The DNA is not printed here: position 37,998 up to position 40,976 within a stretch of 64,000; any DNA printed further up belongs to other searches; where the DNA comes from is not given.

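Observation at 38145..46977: Translationally coupled three-gene operon encoding 2943 aa of surface proteins with complementary membrane topologies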

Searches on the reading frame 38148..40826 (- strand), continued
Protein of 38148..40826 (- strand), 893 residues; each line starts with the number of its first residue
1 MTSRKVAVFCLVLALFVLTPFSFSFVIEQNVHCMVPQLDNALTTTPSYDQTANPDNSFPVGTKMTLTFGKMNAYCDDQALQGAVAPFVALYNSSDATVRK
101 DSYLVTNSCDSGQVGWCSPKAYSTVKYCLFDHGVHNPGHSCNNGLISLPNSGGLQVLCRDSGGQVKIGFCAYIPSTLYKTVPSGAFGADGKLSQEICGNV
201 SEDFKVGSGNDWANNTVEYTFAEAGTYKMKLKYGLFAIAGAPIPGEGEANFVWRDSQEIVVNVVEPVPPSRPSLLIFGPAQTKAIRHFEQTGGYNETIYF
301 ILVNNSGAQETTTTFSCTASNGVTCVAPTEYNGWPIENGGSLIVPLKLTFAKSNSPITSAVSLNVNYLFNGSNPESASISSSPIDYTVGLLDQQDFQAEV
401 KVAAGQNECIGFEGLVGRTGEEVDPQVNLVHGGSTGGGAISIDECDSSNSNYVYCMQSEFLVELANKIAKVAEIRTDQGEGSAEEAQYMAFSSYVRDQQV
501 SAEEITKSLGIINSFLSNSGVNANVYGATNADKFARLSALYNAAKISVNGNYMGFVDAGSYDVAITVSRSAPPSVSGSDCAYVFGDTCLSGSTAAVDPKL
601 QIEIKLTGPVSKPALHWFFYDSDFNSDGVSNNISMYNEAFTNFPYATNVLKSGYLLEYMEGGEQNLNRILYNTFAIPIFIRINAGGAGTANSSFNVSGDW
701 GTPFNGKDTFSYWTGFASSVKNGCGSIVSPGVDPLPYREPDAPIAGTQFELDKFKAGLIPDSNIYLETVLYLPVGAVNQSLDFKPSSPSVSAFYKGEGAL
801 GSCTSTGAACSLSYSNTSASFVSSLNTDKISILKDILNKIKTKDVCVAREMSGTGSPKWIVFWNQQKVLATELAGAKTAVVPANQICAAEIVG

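Call 72: fold_search(model_id=the predicted structure, library=pdb)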
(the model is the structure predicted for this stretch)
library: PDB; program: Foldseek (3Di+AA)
matches with E <= 10: 1411; with E <= 0.001: 16
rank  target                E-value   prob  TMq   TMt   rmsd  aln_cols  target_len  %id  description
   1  7s62                  8.1e-06  0.97  0.11  0.08  20.7       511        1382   13  Locally refined protomer structure of native-form oocyte/egg Alpha-2-Macroglobulin (A2Moo) tetramer (released 2022-01-05)
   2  7s64_A                1.3e-05  0.97  0.10  0.07  22.9       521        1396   10  Intermediate-form oocyte/egg Alpha-2-Macroglobulin (A2Moo) tetramer (released 2022-01-05)
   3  6tav_A                5.4e-05  0.96  0.11  0.07  23.1       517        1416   12  Crystal structure of endopeptidase-induced alpha2-macroglobulin (released 2021-05-12)
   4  7nyc_A                1.0e-04  0.35  0.10  0.06  33.5       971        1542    8  cryoEM structure of 3C9-sMAC (released 2021-10-06)
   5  5jtw_B                1.2e-04  0.94  0.09  0.13  27.5       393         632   10  Crystal structure of complement C4b re-refined using iMDFF (released 2016-08-10)
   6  7b2p_B                1.4e-04  0.97  0.09  0.13  24.9       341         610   12  Cryo-EM structure of complement C4b in complex with nanobody B5 (released 2022-03-02)
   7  6e3f                  2.0e-04  0.51  0.10  0.16  28.2       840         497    8  The structure of the C-terminal domains (C123) of Streptococcus intermedius antigen I/II (Pas) (released 2019-07-17)
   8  8b0f_A                2.5e-04  0.94  0.10  0.08  25.6       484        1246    8  CryoEM structure of C5b8-CD59 (released 2023-02-22)
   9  5jpm_B                2.6e-04  0.96  0.10  0.12  15.7       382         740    9  Structure of the complex of human complement C4 with MASP-2 rebuilt using iMDFF (released 2016-08-10)
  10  7voo_A                2.8e-04  0.77  0.11  0.08  23.6       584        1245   11  Induced alpha-2-macroglobulin monomer (released 2022-10-19)
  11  3v6f_A                3.6e-04  0.97  0.09  0.30  16.5       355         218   10  Crystal Structure of an anti-HBV e-antigen monoclonal Fab fragment (e6), unbound (released 2013-02-06)
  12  6bqm                  6.3e-04  1.00  0.11  0.19  14.5       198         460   12  Secreted serine protease VesC from Vibrio cholerae (released 2018-11-28)
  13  7sqc_F0               6.3e-04  1.00  0.09  0.23  12.3       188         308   12  Ciliary C1 central pair apparatus isolated from Chlamydomonas reinhardtii (released 2022-04-13)
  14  9ijj_4G               6.6e-04  0.51  0.10  0.03  36.3       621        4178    9  In situ structure of the central apparatus in mouse sperm axoneme. (released 2025-06-04)
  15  7o7p_C                7.0e-04  0.60  0.11  0.08  24.8       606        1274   12  (h-alpha2M)4 activated state (released 2022-04-13)
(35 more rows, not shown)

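Call 86: fold_search(model_id=the predicted structure, library=viral)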
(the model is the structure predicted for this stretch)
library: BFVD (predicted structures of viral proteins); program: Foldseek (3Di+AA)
matches with E <= 10: 767; with E <= 0.001: 20
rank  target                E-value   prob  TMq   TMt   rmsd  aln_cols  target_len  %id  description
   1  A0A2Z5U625            7.9e-06  1.00  0.10  0.28  21.3       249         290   14  Ig-like domain-containing protein [Rhinolophus gammaherpesvirus 1]
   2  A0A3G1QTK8            9.3e-06  1.00  0.10  0.12  17.1       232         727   14  Putative cellulase or glycoside hydrolase [Erwinia phage phiEaP8]
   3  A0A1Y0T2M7            2.2e-05  0.84  0.10  0.09  32.7       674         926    9  Glycoside hydrolase family 5 domain-containing protein [Pseudomonas phage Skulduggery]
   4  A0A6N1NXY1            3.6e-05  0.96  0.14  0.13  30.2       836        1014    7  DUF11 domain-containing protein [Tupanvirus soda lake]
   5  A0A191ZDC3            4.5e-05  1.00  0.11  0.31  10.3       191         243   12  Putative coagulation factor 5/8 domain-containing protein [Erwinia phage vB_EamP_Gutmeister]
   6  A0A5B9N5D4            7.0e-05  0.80  0.10  0.17  35.6       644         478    7  Putative tail fiber protein [Stenotrophomonas phage Pokken]
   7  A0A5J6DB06            1.6e-04  1.00  0.10  0.13  10.6       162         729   13  Putative glycoside hydrolase [Erwinia phage pEp_SNUABM_01]
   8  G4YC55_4              1.8e-04  0.28  0.09  0.06  30.1       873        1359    9  (no name in the UniProt tables at hand)
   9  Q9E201                2.3e-04  0.72  0.09  0.13  23.5       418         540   10  Glycoprotein C [Cercopithecine herpesvirus 9 (strain DHV)]
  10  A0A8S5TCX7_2          3.0e-04  0.21  0.10  0.07  35.0       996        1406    8  Tail protein [Myoviridae sp. ctK5o5]
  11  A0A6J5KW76            3.2e-04  0.99  0.11  0.12  21.0       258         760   14  Glycoside hydrolase, family 5 [uncultured Caudovirales phage]
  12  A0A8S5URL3            3.2e-04  0.20  0.08  0.06  27.0       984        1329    8  Uncharacterized protein (Fragment) [Siphoviridae sp. ctg6c78]
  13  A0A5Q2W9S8            4.7e-04  0.99  0.09  0.18  18.8       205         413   12  (no name in the UniProt tables at hand)
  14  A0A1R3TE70            5.2e-04  0.69  0.09  0.15  23.5       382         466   13  Envelope glycoprotein C [Spheniscid alphaherpesvirus 1]
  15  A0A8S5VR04            5.5e-04  0.16  0.09  0.08  34.8       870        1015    9  (no name in the UniProt tables at hand)
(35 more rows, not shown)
